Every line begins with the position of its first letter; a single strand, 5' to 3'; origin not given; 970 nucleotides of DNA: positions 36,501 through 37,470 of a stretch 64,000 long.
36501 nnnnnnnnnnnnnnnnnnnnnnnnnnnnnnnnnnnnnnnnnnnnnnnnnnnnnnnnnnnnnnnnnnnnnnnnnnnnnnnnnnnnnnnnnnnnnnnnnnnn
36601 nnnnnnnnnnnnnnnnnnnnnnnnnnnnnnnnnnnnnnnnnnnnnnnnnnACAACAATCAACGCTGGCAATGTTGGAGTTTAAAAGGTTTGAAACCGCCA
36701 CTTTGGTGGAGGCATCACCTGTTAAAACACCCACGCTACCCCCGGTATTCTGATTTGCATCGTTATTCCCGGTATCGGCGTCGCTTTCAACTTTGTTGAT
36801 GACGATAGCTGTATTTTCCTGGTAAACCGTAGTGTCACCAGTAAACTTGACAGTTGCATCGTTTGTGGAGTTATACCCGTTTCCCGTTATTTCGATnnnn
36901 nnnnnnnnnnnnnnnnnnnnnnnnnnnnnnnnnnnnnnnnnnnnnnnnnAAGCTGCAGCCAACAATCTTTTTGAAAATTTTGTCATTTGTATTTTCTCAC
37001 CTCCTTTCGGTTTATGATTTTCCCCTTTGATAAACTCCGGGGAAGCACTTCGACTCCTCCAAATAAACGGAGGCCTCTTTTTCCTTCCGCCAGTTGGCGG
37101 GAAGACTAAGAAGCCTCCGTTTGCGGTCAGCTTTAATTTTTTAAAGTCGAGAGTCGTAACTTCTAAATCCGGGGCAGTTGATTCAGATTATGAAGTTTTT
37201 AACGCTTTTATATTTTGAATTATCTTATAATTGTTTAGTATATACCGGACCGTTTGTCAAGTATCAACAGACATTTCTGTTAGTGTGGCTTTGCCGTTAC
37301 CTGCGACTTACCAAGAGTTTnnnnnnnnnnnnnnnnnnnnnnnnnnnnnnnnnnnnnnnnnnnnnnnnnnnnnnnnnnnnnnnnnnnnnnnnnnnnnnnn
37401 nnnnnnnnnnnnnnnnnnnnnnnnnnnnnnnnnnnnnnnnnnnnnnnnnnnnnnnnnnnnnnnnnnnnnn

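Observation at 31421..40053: Sortase-linked locus encoding five secreted proteins built from one ~73-aa Asn/Thr/Gly-rich repeat module I do not recognise as a described family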

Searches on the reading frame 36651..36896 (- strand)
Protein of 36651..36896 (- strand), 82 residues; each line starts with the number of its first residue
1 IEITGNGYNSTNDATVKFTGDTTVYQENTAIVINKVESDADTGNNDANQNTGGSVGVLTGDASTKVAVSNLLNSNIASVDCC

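Call 8: search_solved_structures(query=A1, max_evalue=10, show_alignments=2)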
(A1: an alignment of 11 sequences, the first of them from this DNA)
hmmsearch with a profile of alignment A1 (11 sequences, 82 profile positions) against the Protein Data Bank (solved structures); distinct sequences matched with E-value up to 10: 0.

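Call 47: search_protein_representatives(alignment_id=A1)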
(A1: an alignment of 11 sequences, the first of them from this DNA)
Query: 11 sequences, 82 profile positions. Proteins with E-value up to 0.001 (for the whole library): 3255; up to 1e-10: 2248; up to 1e-30: 693. The best 150 are listed.
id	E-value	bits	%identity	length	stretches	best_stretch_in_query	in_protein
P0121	1.9e-99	342.2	-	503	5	2-82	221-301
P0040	5.1e-99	340.8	-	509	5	3-82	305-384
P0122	5.4e-94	324.7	-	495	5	2-82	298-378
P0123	1.1e-93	323.6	-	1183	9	3-77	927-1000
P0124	2.7e-91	316.0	-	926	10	2-74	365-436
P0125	5.7e-90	311.8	-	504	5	2-82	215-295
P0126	7.3e-90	311.4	-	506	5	2-82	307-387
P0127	7.2e-87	301.8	-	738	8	2-81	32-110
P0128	3.4e-86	299.7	-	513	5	2-79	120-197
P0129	1.8e-84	294.2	-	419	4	2-82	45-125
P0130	7.9e-83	288.9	-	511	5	2-82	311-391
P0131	9.5e-83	288.6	-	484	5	2-82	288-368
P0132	2.5e-82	287.3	-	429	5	1-81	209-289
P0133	2.5e-81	284.1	-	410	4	2-82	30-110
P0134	1.1e-80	282.0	-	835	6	1-80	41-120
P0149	4.6e-75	264.0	-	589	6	3-74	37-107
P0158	2.4e-73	258.5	-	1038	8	2-78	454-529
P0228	2.3e-65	232.9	-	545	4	7-79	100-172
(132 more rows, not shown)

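Call 60: list_cluster_members(proteins=[P0121, P0123, P0124, P0127, P0134, P0158, P0149, P0228, P0001])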
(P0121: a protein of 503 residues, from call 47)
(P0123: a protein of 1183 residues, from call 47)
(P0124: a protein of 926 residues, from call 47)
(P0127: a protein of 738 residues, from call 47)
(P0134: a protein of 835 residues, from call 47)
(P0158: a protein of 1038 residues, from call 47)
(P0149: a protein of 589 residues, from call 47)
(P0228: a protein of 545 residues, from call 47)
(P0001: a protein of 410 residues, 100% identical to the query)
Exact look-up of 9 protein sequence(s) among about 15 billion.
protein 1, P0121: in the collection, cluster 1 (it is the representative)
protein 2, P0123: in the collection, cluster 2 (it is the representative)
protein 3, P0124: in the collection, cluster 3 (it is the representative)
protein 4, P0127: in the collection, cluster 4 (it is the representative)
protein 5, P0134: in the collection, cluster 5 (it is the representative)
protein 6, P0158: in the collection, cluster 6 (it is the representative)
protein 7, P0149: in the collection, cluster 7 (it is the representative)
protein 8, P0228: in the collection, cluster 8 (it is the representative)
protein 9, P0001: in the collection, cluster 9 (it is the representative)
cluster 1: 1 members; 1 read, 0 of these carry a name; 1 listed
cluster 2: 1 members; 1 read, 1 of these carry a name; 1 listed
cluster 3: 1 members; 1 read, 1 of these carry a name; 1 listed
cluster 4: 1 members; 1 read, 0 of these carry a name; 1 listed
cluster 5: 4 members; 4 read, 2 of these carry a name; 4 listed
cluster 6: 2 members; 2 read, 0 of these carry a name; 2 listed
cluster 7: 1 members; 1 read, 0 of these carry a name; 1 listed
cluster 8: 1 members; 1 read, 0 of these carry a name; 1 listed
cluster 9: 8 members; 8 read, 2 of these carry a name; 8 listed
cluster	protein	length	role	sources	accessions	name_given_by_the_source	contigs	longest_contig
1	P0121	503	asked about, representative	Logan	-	-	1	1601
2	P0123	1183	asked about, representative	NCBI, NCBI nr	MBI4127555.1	MAG: hypothetical protein HY459_00640 [Parcubacteria group bacterium] | hypothetical protein [Parcubacteria group bacterium]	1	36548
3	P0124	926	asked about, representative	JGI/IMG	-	hypothetical protein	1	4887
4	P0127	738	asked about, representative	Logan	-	-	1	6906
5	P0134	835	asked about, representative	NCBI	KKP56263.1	MAG: hypothetical protein UR48_C0037G0001, partial [Microgenomates group bacterium ...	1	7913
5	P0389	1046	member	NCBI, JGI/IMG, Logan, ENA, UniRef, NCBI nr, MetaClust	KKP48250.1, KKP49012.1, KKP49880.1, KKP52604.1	MAG: hypothetical protein UR39_C0001G0045 [Candidatus Woesebacteria bacterium ... | Uncharacterized protein n=1 Tax=Candidatus Woesebacteria bacterium GW2011_GWA2_33_28 ... | MAG: hypothetical protein UR38_C0001G0046 [Candidatus Woesebacteria bacterium ...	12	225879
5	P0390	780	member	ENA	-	-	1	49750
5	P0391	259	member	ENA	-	-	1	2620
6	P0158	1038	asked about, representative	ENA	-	-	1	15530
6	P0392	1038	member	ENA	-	-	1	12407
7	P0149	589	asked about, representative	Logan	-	-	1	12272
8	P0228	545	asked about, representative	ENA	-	-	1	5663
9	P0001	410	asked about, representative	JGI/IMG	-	-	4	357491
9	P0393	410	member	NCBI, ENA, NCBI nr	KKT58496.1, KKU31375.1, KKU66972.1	MAG: hypothetical protein UX91_C0006G0034 [Candidatus Amesbacteria bacterium ... | MAG: hypothetical protein UW51_C0002G0034 [Candidatus Amesbacteria bacterium ...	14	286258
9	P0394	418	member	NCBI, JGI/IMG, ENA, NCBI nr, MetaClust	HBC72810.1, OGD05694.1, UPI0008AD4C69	hypothetical protein A2379_05615 [Candidatus Amesbacteria bacterium RIFOXYB1_FULL_47_13] | MAG: hypothetical protein A2379_05615 [Candidatus Amesbacteria bacterium ... | status=active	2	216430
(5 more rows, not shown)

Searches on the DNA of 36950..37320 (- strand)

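Call 78: search_rna_families(source=window, start=36950, end=37320, threshold=evalue, max_evalue=10)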
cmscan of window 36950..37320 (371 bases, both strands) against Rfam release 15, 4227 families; matches with E-value up to 10: 7.
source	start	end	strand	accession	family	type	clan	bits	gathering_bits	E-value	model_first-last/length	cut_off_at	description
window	37066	37121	+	RF03371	mir-4788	Gene; miRNA;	-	16.6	91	2.4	1-80/80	no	mir-4788 microRNA precursor family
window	37066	37123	+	RF00900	mir-255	Gene; miRNA;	-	16.2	50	4.1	1-59/59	no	mir-255 microRNA precursor family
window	37063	37120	-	RF02451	ncr1241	Gene; sRNA;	-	16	60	3.8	1-63/63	no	Bacillus sRNA ncr1241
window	36969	37220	+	RF03116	aCoV-5UTR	Cis-reg;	CL00116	15.7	70.3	0.12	1-323/323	no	Alphacoronavirus 5'UTR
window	37039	37112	+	RF00599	SNORA77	Gene; snRNA; snoRNA; HACA-box;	-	15.3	42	0.92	1-125/125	no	Small nucleolar RNA SNORA77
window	37038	37125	+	RF00565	SCARNA3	Gene; snRNA; snoRNA; scaRNA;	CL00018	12.3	47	9.2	1-141/141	no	Small Cajal body specific RNA 3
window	36993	37078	-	RF02248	Six3os1_3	Gene; lncRNA;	-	11.6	40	1.4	1-75/75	no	Six3os1 conserved region 3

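Call 85: build_rna_model(alignment_id=A4, structure=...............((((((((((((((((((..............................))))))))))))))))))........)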
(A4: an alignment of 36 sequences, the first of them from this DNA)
Model R1 built from alignment A4 (36 sequences, 89 columns); structure: as given.
model positions 70; base pairs 18; branch points 0; effective number of sequences 4.56; information 0.804 bits per position. Calibrated on 0.2 Mb of random sequence (short: E-values are rough).
structure used (alignment columns):
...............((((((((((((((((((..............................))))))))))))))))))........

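Call 86: search_with_rna_model(model_id=R1, sources=[window, L001, L003, L005, L006, L007, L008, L009, L010, L011, L012, L013, L014, L015, L016, L017, L018, L019, L020, L021, L022, L024, L025, L026, L027, L028, L029, L030, L031, L032, L033, L034, L035, L036, L037, L038, L039, L040, L041, L042, L043, L044, L045, L046, L047, L048, L049, L050, L051, L052, L053, L054, L055, L056, L057, L058, L059, L060, L061, L062, L063, L064, L065, L066, L067, L068, L069, L070, L071, L072, L073, L074, L075, L076, L077, L078, L079, L080, L081, L082, L083, L084], max_evalue=0.01)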
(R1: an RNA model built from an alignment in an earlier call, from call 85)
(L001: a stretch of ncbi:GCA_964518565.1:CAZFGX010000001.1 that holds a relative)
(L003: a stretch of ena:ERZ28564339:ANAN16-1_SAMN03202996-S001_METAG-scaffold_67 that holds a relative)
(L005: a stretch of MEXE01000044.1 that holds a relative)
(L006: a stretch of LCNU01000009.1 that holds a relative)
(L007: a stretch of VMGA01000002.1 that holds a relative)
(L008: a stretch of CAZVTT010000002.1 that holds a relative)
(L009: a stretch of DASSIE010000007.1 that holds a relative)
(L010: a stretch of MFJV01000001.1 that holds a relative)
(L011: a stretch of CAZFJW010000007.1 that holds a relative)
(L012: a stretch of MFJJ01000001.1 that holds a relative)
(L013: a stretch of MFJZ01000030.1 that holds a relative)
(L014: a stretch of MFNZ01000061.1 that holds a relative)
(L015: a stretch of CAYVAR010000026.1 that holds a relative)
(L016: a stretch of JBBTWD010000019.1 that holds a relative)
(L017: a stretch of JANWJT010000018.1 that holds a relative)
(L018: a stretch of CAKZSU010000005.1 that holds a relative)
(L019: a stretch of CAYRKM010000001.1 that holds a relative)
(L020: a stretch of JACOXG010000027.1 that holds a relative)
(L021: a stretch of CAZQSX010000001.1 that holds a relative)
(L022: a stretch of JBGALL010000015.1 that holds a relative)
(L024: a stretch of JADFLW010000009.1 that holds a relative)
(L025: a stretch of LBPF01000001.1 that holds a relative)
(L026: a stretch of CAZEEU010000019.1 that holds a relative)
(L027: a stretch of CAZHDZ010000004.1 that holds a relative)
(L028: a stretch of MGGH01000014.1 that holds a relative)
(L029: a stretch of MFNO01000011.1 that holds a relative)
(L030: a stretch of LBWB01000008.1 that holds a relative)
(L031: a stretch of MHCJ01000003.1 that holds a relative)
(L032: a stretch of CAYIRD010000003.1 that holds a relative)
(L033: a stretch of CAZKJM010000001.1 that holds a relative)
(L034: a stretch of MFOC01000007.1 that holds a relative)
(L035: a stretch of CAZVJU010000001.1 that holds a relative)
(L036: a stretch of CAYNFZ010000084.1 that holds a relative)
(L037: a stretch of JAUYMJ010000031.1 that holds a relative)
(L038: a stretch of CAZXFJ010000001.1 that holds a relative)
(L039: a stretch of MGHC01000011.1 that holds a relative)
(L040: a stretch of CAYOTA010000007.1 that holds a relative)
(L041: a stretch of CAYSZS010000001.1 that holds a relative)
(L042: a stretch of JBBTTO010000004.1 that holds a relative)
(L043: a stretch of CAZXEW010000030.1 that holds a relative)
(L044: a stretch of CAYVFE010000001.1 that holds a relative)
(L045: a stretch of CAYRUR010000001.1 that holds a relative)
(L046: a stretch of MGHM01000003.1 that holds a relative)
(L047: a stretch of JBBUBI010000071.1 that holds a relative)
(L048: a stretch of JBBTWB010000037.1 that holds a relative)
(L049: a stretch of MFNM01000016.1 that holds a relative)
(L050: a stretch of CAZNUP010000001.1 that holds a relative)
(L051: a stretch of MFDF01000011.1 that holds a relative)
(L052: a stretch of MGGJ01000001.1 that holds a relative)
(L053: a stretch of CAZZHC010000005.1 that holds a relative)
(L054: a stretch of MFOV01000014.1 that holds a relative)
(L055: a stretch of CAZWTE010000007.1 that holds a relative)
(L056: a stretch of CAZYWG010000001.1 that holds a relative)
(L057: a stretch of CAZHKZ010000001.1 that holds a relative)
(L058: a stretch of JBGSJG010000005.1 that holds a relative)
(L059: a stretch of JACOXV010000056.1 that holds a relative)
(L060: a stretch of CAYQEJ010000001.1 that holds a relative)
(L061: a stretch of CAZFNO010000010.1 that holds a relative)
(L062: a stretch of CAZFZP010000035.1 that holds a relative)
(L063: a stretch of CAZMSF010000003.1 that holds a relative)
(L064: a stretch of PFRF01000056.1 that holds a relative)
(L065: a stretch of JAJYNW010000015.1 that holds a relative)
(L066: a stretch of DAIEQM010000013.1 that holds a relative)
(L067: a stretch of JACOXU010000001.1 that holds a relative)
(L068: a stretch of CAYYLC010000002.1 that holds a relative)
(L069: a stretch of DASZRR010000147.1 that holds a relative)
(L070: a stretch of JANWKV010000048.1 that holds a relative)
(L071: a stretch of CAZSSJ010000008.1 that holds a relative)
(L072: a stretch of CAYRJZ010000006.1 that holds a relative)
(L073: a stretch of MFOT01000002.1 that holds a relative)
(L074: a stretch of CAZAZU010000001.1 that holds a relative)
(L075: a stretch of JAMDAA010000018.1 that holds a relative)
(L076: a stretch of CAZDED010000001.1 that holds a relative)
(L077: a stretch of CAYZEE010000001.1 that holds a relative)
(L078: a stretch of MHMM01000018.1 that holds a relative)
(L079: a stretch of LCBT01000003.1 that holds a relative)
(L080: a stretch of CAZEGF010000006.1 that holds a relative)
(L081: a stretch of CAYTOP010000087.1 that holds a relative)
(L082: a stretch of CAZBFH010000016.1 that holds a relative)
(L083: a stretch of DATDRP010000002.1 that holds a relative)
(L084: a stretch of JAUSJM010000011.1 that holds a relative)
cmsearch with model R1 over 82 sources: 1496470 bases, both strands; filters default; matches with E-value up to 0.01: 122.
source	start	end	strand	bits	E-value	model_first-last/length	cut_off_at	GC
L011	4596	4665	+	78.9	1.6e-16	1-70/70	no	0.47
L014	5741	5804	+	77.8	2.9e-16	1-70/70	no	0.45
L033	9836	9901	+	77.6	3.3e-16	1-70/70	no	0.45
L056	9824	9893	+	76.7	5.5e-16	1-70/70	no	0.49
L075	9803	9877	+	73.2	3.9e-15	1-70/70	no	0.47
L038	9840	9907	+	73.2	3.9e-15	1-70/70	no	0.41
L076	9844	9910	+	73.2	4e-15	1-70/70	no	0.45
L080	9846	9912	+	72.8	5.1e-15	1-70/70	no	0.45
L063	9843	9908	+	72.8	5.1e-15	1-70/70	no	0.47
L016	9842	9906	+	72.8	5.1e-15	1-70/70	no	0.49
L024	2076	2141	+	72.5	5.8e-15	1-70/70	no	0.48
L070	1542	1605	+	72.1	7.4e-15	1-70/70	no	0.42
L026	9808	9873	+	72.1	7.7e-15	1-70/70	no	0.47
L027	9808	9873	+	72.1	7.7e-15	1-70/70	no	0.47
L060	9856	9919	+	72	7.7e-15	1-70/70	no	0.48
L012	9816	9880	+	70.7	1.7e-14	1-70/70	no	0.52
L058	9849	9918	+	70.6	1.8e-14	1-70/70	no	0.54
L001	9850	9931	+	70.5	1.8e-14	1-70/70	no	0.44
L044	9843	9906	+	70.3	2.1e-14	1-70/70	no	0.48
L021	6182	6251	+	69.9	2.7e-14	1-70/70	no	0.46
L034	9855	9918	+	69.8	2.8e-14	1-70/70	no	0.5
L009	9833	9896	+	69.7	2.9e-14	1-70/70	no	0.5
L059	9828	9891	+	69.5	3.3e-14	1-70/70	no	0.45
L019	9837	9902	+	69.4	3.4e-14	1-70/70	no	0.47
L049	5674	5744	+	69.3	3.7e-14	1-70/70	no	0.44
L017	9064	9137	+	69.1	4.3e-14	1-70/70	no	0.45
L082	2482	2547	+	69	4.5e-14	1-70/70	no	0.45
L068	9837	9902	+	68.8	5e-14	1-70/70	no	0.47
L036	4370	4438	+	68.6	5.4e-14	1-70/70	no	0.51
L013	2620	2717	+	68.1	7.2e-14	1-70/70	no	0.49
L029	1567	1643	+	68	7.9e-14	1-70/70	no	0.48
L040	9819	9883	+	67.7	9.3e-14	1-70/70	no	0.46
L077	9816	9894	+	67.2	1.2e-13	1-70/70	no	0.49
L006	9817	9905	+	66.8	1.5e-13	1-70/70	no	0.46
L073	9838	9902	+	66.6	1.8e-13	1-70/70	no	0.55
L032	8717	8782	+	66.3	2.1e-13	1-70/70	no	0.5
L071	9807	9885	+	65.8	2.8e-13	1-70/70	no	0.53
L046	9841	9909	+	65.1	4e-13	1-70/70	no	0.55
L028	2444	2512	+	64.8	4.9e-13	1-70/70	no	0.48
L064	9830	9896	+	64.6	5.5e-13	1-70/70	no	0.37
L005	9839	9918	+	64.5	5.9e-13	1-70/70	no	0.51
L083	9815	9890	+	64.5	5.9e-13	1-70/70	no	0.53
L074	9861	9925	+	64.4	6.1e-13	1-70/70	no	0.49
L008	9821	9892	+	64.3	6.6e-13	1-70/70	no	0.56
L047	9833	9905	+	64.1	7.5e-13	1-70/70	no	0.47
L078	941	1021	+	64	7.5e-13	1-70/70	no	0.51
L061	9837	9903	+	63.5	1e-12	1-70/70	no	0.49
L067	9809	9889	+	63.4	1.1e-12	1-70/70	no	0.49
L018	9818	9900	+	63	1.4e-12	1-70/70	no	0.37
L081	1821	1904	+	62.1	2.3e-12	1-70/70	no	0.55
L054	9815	9879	+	62.1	2.3e-12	1-70/70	no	0.54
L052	9837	9916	+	62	2.3e-12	1-70/70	no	0.61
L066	2438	2515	+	61.3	3.5e-12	1-70/70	no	0.4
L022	9752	9827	+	61.3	3.5e-12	1-70/70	no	0.53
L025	9851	9914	+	61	4.2e-12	1-70/70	no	0.48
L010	9825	9904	+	60.6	5.3e-12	1-70/70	no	0.55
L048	1239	1304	+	60.1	7e-12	1-70/70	no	0.45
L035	5504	5587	+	59.7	9e-12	1-70/70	no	0.58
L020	6174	6239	+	57.7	2.7e-11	1-70/70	no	0.44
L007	9841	9925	+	56.9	4.4e-11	1-70/70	no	0.47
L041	9821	9901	+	56.8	4.8e-11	1-70/70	no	0.54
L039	9813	9895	+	56.6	5.3e-11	1-70/70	no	0.57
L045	9808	9873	+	56.4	5.8e-11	1-70/70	no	0.42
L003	9808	9894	+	55.6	9.5e-11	1-70/70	no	0.57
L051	9838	9915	+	54.9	1.4e-10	1-70/70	no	0.46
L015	9749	9846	+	52.6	5.2e-10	1-70/70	no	0.5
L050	9827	9911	+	52.6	5.3e-10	1-70/70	no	0.4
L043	9831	9917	+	48.4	5.8e-09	1-70/70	no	0.47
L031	9775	9856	+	47.1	1.2e-08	1-70/70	no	0.49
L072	9661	9723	+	38.7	1.5e-06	1-70/70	no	0.4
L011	4608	4676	-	36.1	6.5e-06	1-70/70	no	0.42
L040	9832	9878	-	34.8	1.3e-05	16-67/70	no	0.47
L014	5754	5799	-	33.7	2.6e-05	16-67/70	no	0.48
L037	9766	9888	+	32.9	4.1e-05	1-70/70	no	0.46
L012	9829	9875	-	32.1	6.4e-05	16-67/70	no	0.53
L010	15451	15528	-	31.8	7.6e-05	1-70/70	no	0.47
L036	4383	4433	-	31.6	8.5e-05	16-67/70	no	0.49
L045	9822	9868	-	31.4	9.3e-05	16-66/70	no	0.47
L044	9856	9901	-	31.2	0.00011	16-67/70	no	0.48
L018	9833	9895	-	31.1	0.00011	16-65/70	no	0.37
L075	9816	9872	-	30.6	0.00015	16-67/70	no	0.47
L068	9850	9897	-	30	0.00021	16-67/70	no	0.46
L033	9849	9896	-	29.5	0.00029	16-67/70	no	0.46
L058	9862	9913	-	29.4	0.00029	16-67/70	no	0.54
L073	9850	9908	-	29.3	0.00032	1-70/70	no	0.54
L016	9855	9901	-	29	0.00037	16-67/70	no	0.49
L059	9841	9886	-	28.9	0.0004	16-67/70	no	0.46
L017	9076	9143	-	28.7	0.00045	1-70/70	no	0.43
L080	9859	9907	-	28.6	0.00048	16-67/70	no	0.45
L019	9850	9897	-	28.4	0.00052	16-67/70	no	0.46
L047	9845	9911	-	28.3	0.00057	1-70/70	no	0.45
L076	9857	9905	-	28.1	0.00061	16-67/70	no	0.45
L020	6187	6234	-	28.1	0.00062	16-67/70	no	0.44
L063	9856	9903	-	27.9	0.00071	16-67/70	no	0.48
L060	9869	9914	-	27.9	0.00071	16-67/70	no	0.48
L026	9821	9868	-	27.9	0.00072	16-67/70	no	0.46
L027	9821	9868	-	27.9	0.00072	16-67/70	no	0.46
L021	6195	6246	-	27.4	0.00092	16-67/70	no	0.44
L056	9837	9888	-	27.4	0.00093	16-67/70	no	0.46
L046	9854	9904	-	27.3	0.001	16-67/70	no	0.55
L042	9849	9902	-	27.2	0.001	14-70/70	no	0.39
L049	5686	5750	-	27.2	0.0011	1-70/70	no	0.43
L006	9830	9900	-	27.1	0.0011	16-67/70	no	0.48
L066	2451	2510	-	26.9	0.0012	16-67/70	no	0.38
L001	9863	9926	-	26.9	0.0013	16-67/70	no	0.45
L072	9850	9901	+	26.8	0.0013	14-70/70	no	0.35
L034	9869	9913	-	26.5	0.0015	16-66/70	no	0.49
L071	9820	9880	-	26.5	0.0016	16-67/70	no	0.57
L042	9852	9905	+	26.4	0.0016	14-70/70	no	0.39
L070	1555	1600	-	26.4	0.0016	16-67/70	no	0.41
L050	9840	9906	-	26.3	0.0017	16-67/70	no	0.37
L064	9843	9891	-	25.9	0.0023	16-67/70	no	0.35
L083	9828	9885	-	25.7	0.0025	16-67/70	no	0.52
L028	2458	2517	-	25.6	0.0027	1-70/70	no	0.45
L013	2633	2712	-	25.1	0.0035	16-67/70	no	0.5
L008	9835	9887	-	25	0.0038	16-66/70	no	0.55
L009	9845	9903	-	24.9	0.0039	1-70/70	no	0.46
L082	2495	2542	-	24.5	0.0048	16-67/70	no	0.48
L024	2089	2136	-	24.2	0.0059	16-67/70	no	0.5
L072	9847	9898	-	24.1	0.0061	14-70/70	no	0.35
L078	954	1016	-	23.9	0.0068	16-67/70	no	0.51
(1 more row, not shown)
